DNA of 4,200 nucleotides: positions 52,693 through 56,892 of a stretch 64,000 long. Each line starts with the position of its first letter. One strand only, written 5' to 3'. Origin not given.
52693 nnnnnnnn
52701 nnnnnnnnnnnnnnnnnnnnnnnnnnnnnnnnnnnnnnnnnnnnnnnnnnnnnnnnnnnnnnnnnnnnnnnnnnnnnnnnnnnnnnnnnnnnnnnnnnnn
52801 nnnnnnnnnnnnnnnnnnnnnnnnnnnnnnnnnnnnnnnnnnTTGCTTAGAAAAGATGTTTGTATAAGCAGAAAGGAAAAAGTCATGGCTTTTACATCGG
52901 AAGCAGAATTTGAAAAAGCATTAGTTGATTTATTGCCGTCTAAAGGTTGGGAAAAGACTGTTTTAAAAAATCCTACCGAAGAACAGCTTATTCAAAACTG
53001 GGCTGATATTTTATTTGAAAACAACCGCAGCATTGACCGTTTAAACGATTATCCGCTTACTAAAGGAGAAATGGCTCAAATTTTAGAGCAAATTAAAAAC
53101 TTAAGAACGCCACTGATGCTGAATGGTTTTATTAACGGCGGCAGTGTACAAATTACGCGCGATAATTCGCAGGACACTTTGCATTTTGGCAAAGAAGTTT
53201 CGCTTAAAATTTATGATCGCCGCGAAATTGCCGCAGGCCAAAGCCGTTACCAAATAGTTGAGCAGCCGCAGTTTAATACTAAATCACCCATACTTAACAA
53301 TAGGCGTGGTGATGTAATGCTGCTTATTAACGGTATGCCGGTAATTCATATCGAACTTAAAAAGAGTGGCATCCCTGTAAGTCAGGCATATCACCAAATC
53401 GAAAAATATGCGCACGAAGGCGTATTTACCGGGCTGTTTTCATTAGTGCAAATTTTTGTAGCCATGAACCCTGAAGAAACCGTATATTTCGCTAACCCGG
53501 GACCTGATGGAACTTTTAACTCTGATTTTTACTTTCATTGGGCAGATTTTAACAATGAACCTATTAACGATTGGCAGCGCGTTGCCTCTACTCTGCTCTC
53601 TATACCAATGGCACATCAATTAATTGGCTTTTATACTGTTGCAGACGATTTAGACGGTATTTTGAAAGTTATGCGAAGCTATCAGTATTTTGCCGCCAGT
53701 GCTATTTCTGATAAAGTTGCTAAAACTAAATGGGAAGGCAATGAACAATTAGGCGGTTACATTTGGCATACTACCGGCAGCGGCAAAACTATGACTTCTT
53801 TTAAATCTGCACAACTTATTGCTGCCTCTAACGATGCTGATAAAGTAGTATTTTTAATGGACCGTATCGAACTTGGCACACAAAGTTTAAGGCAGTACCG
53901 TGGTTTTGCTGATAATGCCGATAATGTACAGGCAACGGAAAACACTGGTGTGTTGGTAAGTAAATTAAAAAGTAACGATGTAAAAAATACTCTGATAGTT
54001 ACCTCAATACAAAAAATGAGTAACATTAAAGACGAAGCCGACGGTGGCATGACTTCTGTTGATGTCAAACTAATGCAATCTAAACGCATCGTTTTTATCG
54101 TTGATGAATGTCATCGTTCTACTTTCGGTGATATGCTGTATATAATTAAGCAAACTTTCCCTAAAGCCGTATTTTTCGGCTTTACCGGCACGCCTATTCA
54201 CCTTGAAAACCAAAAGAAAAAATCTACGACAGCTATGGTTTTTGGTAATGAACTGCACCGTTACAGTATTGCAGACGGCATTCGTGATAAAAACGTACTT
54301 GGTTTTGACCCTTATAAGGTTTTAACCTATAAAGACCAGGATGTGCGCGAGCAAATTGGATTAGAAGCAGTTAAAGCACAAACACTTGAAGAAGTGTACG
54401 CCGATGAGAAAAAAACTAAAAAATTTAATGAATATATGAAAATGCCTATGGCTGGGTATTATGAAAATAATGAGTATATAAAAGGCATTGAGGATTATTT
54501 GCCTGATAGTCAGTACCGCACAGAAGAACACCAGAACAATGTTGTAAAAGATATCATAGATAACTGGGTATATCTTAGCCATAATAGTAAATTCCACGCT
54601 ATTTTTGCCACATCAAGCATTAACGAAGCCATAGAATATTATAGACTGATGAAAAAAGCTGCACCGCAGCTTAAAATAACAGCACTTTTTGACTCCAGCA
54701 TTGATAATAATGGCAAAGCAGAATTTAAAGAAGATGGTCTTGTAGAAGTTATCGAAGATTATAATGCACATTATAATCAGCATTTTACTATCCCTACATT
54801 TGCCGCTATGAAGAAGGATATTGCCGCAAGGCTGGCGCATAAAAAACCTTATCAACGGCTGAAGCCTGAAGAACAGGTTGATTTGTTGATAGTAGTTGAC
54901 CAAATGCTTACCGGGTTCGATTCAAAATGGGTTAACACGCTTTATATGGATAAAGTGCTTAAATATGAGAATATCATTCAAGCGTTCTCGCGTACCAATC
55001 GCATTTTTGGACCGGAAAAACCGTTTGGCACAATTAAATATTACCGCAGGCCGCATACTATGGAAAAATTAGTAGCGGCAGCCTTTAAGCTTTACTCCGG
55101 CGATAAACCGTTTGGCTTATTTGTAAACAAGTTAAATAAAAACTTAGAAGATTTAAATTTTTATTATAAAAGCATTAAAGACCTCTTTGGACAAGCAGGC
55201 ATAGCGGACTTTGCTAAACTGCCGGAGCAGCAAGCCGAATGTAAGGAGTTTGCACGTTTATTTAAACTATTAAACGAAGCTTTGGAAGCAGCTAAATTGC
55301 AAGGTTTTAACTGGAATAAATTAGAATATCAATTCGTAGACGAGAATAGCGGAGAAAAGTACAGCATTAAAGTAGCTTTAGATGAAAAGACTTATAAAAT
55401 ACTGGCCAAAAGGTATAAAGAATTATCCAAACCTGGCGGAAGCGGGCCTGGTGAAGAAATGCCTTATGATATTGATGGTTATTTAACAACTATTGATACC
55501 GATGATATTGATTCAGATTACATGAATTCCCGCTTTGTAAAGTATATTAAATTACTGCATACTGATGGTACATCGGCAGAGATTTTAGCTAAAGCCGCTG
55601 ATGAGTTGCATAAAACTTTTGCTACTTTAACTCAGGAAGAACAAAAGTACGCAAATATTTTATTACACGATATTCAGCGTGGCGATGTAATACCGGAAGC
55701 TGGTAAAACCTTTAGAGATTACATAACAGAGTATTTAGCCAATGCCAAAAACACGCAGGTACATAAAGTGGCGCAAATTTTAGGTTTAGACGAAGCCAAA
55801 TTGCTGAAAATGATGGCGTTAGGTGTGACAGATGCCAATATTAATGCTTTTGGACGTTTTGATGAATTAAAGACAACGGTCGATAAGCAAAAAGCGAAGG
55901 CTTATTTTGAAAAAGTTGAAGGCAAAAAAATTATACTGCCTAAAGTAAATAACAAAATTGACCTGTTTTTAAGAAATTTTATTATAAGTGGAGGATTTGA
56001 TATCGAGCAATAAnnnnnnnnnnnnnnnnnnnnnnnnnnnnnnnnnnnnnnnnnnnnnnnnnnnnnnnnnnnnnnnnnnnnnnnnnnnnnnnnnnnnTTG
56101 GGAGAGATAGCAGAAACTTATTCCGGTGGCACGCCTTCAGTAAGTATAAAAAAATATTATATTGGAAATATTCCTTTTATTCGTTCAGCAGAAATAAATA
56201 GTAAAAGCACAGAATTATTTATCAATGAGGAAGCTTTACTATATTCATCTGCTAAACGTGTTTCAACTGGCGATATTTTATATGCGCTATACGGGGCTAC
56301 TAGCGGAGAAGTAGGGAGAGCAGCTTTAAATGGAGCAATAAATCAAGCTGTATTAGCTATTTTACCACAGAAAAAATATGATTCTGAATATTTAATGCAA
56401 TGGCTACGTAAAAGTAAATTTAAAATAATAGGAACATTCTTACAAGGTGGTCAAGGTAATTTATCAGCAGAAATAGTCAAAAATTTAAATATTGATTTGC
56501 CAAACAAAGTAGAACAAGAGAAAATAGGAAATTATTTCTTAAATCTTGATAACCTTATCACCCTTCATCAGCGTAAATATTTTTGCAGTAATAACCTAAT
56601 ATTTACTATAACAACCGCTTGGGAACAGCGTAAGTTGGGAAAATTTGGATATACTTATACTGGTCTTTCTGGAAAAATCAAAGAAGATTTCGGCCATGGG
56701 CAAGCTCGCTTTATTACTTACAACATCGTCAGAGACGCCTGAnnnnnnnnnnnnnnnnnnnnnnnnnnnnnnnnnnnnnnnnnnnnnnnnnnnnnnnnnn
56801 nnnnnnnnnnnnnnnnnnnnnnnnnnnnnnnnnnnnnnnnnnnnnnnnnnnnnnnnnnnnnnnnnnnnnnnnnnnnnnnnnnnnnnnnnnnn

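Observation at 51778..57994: Type I RM shufflon whose specificity cassettes are all in direct orientation and bracket hsdR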

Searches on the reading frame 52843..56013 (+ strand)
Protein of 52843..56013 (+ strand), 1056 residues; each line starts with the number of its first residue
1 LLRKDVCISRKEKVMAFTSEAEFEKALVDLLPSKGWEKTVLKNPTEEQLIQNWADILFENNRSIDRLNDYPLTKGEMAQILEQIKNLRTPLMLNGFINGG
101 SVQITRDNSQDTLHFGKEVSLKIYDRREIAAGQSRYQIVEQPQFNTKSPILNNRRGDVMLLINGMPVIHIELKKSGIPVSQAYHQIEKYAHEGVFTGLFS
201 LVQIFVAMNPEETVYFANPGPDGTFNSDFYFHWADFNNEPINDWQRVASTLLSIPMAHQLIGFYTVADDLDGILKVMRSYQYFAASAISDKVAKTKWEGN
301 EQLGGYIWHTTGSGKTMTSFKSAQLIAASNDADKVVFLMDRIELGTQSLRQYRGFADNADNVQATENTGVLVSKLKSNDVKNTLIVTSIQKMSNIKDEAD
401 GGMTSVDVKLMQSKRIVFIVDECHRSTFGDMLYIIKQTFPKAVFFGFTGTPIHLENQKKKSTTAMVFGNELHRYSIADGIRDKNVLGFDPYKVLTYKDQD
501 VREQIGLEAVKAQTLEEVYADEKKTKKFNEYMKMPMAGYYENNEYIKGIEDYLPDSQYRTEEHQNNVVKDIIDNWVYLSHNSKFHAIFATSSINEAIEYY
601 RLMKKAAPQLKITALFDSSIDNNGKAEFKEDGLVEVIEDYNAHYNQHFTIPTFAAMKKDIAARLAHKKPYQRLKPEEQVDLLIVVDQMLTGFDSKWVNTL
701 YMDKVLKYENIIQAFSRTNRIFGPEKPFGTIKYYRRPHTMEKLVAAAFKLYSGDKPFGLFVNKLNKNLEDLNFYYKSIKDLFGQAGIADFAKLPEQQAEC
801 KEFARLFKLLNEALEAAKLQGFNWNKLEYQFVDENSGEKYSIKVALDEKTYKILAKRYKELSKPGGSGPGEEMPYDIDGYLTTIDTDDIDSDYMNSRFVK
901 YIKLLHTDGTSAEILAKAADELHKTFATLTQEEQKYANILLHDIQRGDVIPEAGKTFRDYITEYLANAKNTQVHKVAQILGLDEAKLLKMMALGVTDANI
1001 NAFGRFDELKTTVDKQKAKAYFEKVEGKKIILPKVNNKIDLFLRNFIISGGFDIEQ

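Call 3: search_protein_families(library=pfam, proteins=[window:52843-56013:+])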
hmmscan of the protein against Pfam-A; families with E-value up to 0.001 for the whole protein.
window:52843-56013:+ (1056 aa): 6 families
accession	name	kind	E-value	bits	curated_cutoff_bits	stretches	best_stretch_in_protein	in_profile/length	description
PF18766.7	SWI2_SNF2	-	3.4e-51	174.5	26.7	1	280-522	1-215/221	SWI2/SNF2 ATPase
PF22679.2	T1R_D3-like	-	1.4e-48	165.7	27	1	583-735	2-157/158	Type I restriction enzyme subunit R domain 3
PF04851.21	ResIII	-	3.6e-30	105.5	22.5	1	276-452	3-163/164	Type III restriction enzyme, res subunit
PF12008.13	EcoR124_C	-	1.3e-28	100.8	23.1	1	760-1046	2-260/260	Type I restriction and modification enzyme - subunit R C terminal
PF04313.20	HSDR_N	-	4e-21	76.2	25.1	1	19-221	3-195/198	Type I restriction enzyme R protein N terminus (HSDR_N)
PF00270.35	DEAD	-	0.00014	22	26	1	310-452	22-161/167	DEAD/DEAH box helicase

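Call 33: find_encoding_contigs(protein=window:52885-56013:+, flank=5000, max_places=10)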
Protein window:52885-56013:+ (1042 aa): 2 contigs read that carry it; 2 places shown.
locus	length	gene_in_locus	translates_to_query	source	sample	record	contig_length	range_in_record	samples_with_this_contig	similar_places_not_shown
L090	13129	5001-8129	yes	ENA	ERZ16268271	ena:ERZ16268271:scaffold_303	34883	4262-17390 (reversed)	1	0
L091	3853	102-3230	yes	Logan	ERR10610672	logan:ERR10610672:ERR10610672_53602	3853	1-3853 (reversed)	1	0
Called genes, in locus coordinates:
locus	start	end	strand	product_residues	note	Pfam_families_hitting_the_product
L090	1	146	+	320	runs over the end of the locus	PF03432:Relaxase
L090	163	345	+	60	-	-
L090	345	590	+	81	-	-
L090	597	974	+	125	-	-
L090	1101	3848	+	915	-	PF12161:HsdM_N, PF02384:N6_Mtase, PF07669:Eco57I (weak)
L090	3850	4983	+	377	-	PF01420:Methylase_S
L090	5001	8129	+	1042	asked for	PF04313:HSDR_N, PF04851:ResIII, PF18766:SWI2_SNF2, PF22679:T1R_D3-like, PF12008:EcoR124_C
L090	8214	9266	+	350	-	PF01420:Methylase_S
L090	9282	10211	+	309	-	PF00589:Phage_integrase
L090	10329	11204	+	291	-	PF02661:Fic, PF19807:DUF6290 (weak)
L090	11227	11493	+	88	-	-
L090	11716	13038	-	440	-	PF13173:AAA_14, PF13635:DUF4143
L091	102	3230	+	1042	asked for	PF04313:HSDR_N, PF04851:ResIII, PF18766:SWI2_SNF2, PF22679:T1R_D3-like, PF12008:EcoR124_C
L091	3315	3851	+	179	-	?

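Call 34: search_protein_families(library=ncbifam, proteins=[window:52885-56013:+], max_evalue=0.001)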
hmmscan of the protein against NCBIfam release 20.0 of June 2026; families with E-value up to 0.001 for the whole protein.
window:52885-56013:+ (1042 aa): 2 families
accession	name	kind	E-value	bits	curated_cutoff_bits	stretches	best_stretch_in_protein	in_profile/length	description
TIGR00348.1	hsdR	subfamily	1.6e-105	354.1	284.55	1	10-738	5-669/674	HsdR family type I site-specific deoxyribonuclease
TIGR04095.1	dnd_restrict_1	equivalog_domain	1.2e-06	27.8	600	1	279-486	16-217/451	DNA phosphorothioation system restriction enzyme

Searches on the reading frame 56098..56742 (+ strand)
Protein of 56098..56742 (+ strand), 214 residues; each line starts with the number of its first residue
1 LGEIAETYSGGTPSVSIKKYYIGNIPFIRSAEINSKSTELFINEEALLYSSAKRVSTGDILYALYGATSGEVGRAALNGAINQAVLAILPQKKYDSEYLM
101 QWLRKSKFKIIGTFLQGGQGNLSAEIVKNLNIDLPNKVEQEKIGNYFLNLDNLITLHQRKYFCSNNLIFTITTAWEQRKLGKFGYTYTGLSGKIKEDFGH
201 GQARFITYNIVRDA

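Call 3: search_protein_families(library=pfam, proteins=[window:56098-56742:+])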
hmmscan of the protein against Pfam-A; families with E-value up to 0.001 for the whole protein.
window:56098-56742:+ (214 aa): 1 family
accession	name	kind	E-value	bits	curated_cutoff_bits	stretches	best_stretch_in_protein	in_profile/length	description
PF01420.25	Methylase_S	-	8.7e-16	59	22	1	2-160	10-162/168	Type I restriction modification DNA specificity domain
